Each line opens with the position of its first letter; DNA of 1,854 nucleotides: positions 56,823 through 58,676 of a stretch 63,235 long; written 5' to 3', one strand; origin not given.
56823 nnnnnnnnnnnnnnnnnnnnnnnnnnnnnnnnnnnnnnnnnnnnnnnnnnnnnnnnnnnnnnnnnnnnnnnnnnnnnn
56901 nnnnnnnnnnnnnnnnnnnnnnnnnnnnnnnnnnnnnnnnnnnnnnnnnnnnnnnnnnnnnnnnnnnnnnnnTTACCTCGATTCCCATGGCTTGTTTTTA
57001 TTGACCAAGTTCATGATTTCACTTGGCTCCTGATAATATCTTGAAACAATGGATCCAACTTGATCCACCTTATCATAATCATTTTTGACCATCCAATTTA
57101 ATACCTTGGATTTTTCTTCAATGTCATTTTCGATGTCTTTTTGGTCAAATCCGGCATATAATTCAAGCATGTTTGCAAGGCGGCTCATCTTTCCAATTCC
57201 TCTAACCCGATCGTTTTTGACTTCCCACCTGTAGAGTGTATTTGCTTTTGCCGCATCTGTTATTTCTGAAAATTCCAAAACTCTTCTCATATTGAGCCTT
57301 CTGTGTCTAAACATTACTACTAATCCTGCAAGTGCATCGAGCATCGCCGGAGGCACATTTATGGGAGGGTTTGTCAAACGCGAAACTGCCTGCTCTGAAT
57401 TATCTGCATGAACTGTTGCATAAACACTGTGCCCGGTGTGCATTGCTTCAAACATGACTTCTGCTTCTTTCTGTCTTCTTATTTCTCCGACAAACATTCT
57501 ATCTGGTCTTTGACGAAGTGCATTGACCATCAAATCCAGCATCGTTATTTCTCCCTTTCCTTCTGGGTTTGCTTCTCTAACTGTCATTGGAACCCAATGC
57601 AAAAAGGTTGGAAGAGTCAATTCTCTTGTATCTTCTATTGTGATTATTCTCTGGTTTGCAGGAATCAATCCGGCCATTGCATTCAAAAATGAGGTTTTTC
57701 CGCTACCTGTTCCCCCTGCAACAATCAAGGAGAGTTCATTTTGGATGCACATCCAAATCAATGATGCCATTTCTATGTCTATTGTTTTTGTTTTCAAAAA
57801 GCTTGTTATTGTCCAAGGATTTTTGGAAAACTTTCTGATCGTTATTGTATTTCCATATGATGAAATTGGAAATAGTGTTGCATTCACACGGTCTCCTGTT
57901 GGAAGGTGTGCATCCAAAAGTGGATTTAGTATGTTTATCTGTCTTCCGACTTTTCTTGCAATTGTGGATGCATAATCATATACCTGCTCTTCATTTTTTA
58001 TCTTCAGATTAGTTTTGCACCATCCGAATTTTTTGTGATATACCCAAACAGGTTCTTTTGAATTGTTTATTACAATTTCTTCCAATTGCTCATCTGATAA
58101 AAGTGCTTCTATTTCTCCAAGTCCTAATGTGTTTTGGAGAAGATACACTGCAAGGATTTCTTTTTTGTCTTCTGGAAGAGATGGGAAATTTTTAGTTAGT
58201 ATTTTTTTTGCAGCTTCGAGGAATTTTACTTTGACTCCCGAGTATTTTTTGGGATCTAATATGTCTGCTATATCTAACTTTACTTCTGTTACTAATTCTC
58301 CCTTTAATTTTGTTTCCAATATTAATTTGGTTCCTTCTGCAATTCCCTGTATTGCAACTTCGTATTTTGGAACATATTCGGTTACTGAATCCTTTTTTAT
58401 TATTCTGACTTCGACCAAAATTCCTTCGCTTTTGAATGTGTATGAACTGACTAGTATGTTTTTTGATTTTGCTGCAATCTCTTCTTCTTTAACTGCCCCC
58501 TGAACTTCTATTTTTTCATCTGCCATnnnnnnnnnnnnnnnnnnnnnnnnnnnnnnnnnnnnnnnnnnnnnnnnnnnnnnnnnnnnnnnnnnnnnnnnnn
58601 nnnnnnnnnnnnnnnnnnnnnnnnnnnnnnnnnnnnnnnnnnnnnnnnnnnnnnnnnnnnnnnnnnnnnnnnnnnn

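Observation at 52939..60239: Atypical Tad/Epd-like type IV filament operon: split platform, single pilin, ATPase sandwiched between two giant E/K-rich coiled-coil proteins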

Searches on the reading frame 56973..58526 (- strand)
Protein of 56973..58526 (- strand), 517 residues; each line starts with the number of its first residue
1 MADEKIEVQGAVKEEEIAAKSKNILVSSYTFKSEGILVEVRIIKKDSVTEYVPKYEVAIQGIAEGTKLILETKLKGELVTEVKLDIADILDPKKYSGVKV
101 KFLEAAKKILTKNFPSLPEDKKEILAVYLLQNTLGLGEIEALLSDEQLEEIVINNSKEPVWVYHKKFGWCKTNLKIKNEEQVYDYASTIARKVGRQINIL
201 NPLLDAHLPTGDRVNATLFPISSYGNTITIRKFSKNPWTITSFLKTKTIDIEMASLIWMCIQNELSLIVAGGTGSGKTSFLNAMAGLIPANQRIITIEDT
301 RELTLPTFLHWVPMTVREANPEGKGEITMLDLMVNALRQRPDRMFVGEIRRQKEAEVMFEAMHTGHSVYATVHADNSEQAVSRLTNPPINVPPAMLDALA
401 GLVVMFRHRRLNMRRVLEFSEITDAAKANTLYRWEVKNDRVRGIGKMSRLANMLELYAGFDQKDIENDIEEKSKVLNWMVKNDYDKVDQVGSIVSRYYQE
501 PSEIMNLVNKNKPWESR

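Call 3: search_protein_families(library=pfam, proteins=[window:56973-58526:-], max_evalue=1)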
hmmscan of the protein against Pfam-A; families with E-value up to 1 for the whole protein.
window:56973-58526:- (517 aa): 12 families
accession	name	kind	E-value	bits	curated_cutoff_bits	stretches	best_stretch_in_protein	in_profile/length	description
PF00437.27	T2SSE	-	5.5e-37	127.7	24.9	1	139-386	8-257/370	Type II/IV secretion system protein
PF13401.12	AAA_22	-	0.0016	19.2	27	1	263-342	4-84/130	AAA domain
PF00005.33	ABC_tran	-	0.0046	18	25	1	264-301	11-47/137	ABC transporter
PF01580.24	FtsK_SpoIIIE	-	0.0083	16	24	1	267-284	42-59/221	FtsK/SpoIIIE family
PF13555.12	AAA_29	-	0.011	15.9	27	1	266-293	24-51/61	P-loop containing region of AAA domain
PF20703.3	nSTAND1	-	0.022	14.9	27.1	1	262-298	31-60/379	Novel STAND NTPase 1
PF16796.11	Microtub_bd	-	0.07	13.5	27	1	244-289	70-117/155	Microtubule binding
PF00270.35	DEAD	-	0.11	12.6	26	1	260-307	10-61/167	DEAD/DEAH box helicase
PF03029.23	ATP_bind_1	-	0.15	12.3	27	1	269-293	1-25/240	Conserved hypothetical ATP binding protein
PF06414.18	Zeta_toxin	-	0.15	11.9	22.3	1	266-288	18-40/199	Zeta toxin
PF13245.12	AAA_19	-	0.19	12.4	25.1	1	266-293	13-40/134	AAA domain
PF12775.13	AAA_7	-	0.19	11.7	25.8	1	251-289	20-58/181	P-loop containing dynein motor region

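Call 4: search_protein_families(library=ncbifam, proteins=[window:56973-58526:-], max_evalue=1)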
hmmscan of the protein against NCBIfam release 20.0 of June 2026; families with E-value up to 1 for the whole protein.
window:56973-58526:- (517 aa): 38 families (the best 25 are shown)
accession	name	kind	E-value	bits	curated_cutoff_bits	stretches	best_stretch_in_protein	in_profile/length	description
NF058587.1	archaellum_moto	equivalog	4.1e-83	279.9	550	1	99-500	110-520/527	archaellum flagellar ATPase motor FlaI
TIGR03819.1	heli_sec_ATPase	hypoth_equivalog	8e-58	196.2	373.15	1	129-385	45-298/340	TadA family conjugal transfer-associated ATPase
TIGR02788.1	VirB11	equivalog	9e-45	153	249.95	2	252-385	132-263/308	P-type DNA transfer ATPase VirB11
NF053672.1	bindosome_BasE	exception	1.9e-37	129.2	1000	1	127-392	129-399/512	bindosome assembly system ATPase subunit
NF010475.0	PRK13900.1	equivalog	8.1e-34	117.2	389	2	251-384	147-279/333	type IV secretion system ATPase VirB11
TIGR02782.1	TrbB_P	equivalog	8.5e-34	117.2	304.55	1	132-429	8-300/303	P-type conjugative transfer ATPase TrbB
NF010469.0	PRK13894.1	subfamily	2.4e-27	96.1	508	1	137-386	25-266/320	conjugal transfer ATPase TrbB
NF010425.0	PRK13851.1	equivalog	2.8e-23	82.4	461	2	253-384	151-280/344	type IV secretion system protein VirB11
NF041000.1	ATPase_ComGA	equivalog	6.8e-23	81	300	1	261-386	124-244/267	competence type IV pilus ATPase ComGA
NF010407.0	PRK13833.1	subfamily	1.7e-21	77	499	1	130-386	14-261/323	conjugal transfer protein TrbB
TIGR01420.1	pilT_fam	subfamily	3.1e-17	62.8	319.1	1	267-400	125-256/343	PilT/PilU family type 4a pilus ATPase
TIGR02538.1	type_IV_pilB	equivalog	3.2e-17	62.4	675.65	1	267-433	319-472/564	type IV-A pilus assembly ATPase PilB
TIGR02533.1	type_II_gspE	equivalog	2.1e-16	59.7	630.25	1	264-397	243-367/486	type II secretion system ATPase GspE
NF007755.0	PRK10436.1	equivalog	4.2e-15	55.4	617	1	266-411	221-358/465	type II secretion system protein GspE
NF053534.1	T4PilAsmATPsTfpB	equivalog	6.6e-14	51.2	850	1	259-398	331-461/584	type IV pilus assembly ATPase TfpB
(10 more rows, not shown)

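Call 8: find_related_loci(query=window:56973-58526:-, collection=genome_contigs, flank=8000)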
Query window:56973-58526:- (517 aa) in genome_contigs; peptide patterns used: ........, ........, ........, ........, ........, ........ (x = any residue, [..] = any of these).
272 stretches matched a pattern; 237 encode a relative of the query (tblastn E <= 1e-3); the best 80 are kept; 80 distinct loci.
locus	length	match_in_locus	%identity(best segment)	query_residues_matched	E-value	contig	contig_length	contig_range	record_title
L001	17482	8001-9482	80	20-515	0e+0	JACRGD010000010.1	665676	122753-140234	MAG: Candidatus Micrarchaeota archaeon isolate NC_groundwater_1742_Pr3_B-0.1um_42_76 SR-2_scaffold_141_3413102, whole ge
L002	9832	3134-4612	77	20-515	0e+0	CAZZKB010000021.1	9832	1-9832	MAG TPA_asm: Candidatus Micrarchaeota archaeon isolate SRP135725_co3_81 genome assembly, contig: NODE_8357_length_9832_c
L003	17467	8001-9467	77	26-517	0e+0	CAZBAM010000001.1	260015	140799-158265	MAG TPA_asm: Candidatus Micrarchaeota archaeon isolate binchicken_co33_206 genome assembly, contig: NODE_5_length_260015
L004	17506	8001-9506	75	9-515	0e+0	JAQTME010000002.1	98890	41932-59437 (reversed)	MAG: Candidatus ainarchaeum sp. isolate STA_33 NODE_436_length_98890_cov_3.865810_Sandtown_A, whole genome shotgun seque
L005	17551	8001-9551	74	1-517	0e+0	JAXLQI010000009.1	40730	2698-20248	MAG: Candidatus Micrarchaeia archaeon isolate STL-MIC1 C1.33.fa-9, whole genome shotgun sequence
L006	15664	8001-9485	74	18-515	0e+0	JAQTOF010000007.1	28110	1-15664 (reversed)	MAG: Candidatus ainarchaeum sp. isolate STA_81 NODE_3171_length_28110_cov_2.785691_Sandtown_A, whole genome shotgun sequ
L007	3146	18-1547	76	5-515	0e+0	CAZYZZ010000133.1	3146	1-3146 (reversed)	MAG TPA_asm: Candidatus Micrarchaeota archaeon isolate binchicken_co334_56 genome assembly, contig: NODE_68383_length_31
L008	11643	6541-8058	73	7-515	0e+0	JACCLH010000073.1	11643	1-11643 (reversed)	MAG: Candidatus Micrarchaeota archaeon isolate Sv348 k141_8567972, whole genome shotgun sequence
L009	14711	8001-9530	75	5-515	0e+0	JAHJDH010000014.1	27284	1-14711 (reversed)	MAG: Candidatus Micrarchaeota archaeon isolate Modern_marine.mb.41 Modern_marine.mb.41_k141_778679, whole genome shotgun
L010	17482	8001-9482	75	20-515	0e+0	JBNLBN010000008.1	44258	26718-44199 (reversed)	MAG: Candidatus Micrarchaeia archaeon isolate C2.bin.27.permissive NODE_8_length_44258_cov_4.316177, whole genome shotgu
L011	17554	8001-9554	72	1-512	0e+0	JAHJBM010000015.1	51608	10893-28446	MAG: Candidatus Micrarchaeota archaeon isolate Modern_marine.mb.254 Modern_marine.mb.254_k141_395449, whole genome shotg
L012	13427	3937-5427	74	16-515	0e+0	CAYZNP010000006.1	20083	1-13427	MAG TPA_asm: Candidatus Micrarchaeota archaeon isolate binchicken_co33_526 genome assembly, contig: NODE_2791_length_200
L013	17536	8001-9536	72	2-515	0e+0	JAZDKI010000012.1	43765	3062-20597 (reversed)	MAG: Candidatus Micrarchaeota archaeon isolate MEGAHIT-group-0.526 k141_7669862, whole genome shotgun sequence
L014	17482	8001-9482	75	20-515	0e+0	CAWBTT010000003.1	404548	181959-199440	MAG: uncultured Candidatus Micrarchaeota archaeon isolate MFD03804.bin.2.25 genome assembly, contig: contig_19076, whole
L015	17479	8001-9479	73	20-515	0e+0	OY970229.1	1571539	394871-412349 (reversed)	MAG: uncultured Candidatus Micrarchaeota archaeon isolate MFD01476.bin.c.6 genome assembly, chromosome: 1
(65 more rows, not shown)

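Call 54: search_solved_structures(query=window:56973-58526:-, max_evalue=1e-10)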
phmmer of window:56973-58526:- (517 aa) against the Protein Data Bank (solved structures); distinct sequences matched with E-value up to 1e-10: 17.
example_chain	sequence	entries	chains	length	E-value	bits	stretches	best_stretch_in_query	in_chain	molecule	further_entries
2oap_1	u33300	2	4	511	2e-63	218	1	108-506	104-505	Type II secretion system protein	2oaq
4ii7_A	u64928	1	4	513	6.3e-61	209.8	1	84-483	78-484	FlaI ATPase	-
4ihq_A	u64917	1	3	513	4.1e-60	207.1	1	84-483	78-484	FlaI ATPase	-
8rkd_E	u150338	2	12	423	5.9e-47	163.7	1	90-386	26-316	Pilus assembly ATPase CpaF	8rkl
8rjf_A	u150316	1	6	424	5.9e-47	163.7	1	90-386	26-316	Pilus assembly ATPase CpaF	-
9e24_A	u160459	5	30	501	9.4e-47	163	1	90-386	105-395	CpaF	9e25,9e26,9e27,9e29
6bge_A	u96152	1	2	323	5.4e-23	84.7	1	143-388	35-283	VirB11-like protein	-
1g6o_A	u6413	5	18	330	5.6e-23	84.6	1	143-388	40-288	CAG-ALPHA | virB11 homolog | Cag-alfa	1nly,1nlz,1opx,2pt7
2gza_A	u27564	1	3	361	2.7e-19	72.5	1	254-384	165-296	Type IV secretion system protein VirB11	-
5it5_F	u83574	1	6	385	1.9e-11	46.6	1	268-437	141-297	ATP binding motif-containing protein PilF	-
5oiu_A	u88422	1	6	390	1.9e-11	46.6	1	268-437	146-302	Type IV pilus assembly protein PilF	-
6ejf_A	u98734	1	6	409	2.1e-11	46.5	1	268-437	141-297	Type IV pilus assembly protein PilF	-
10my_A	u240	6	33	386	2.2e-11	46.4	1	264-386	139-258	PilT/PilU family type 4a pilus ATPase | Twitching motility protein PilT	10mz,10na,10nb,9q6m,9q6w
2eyu_A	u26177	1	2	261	2.4e-11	46.2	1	258-392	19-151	twitching motility protein PilT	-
2gsz_A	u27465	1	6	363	4.8e-11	45.3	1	258-392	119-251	twitching motility protein PilT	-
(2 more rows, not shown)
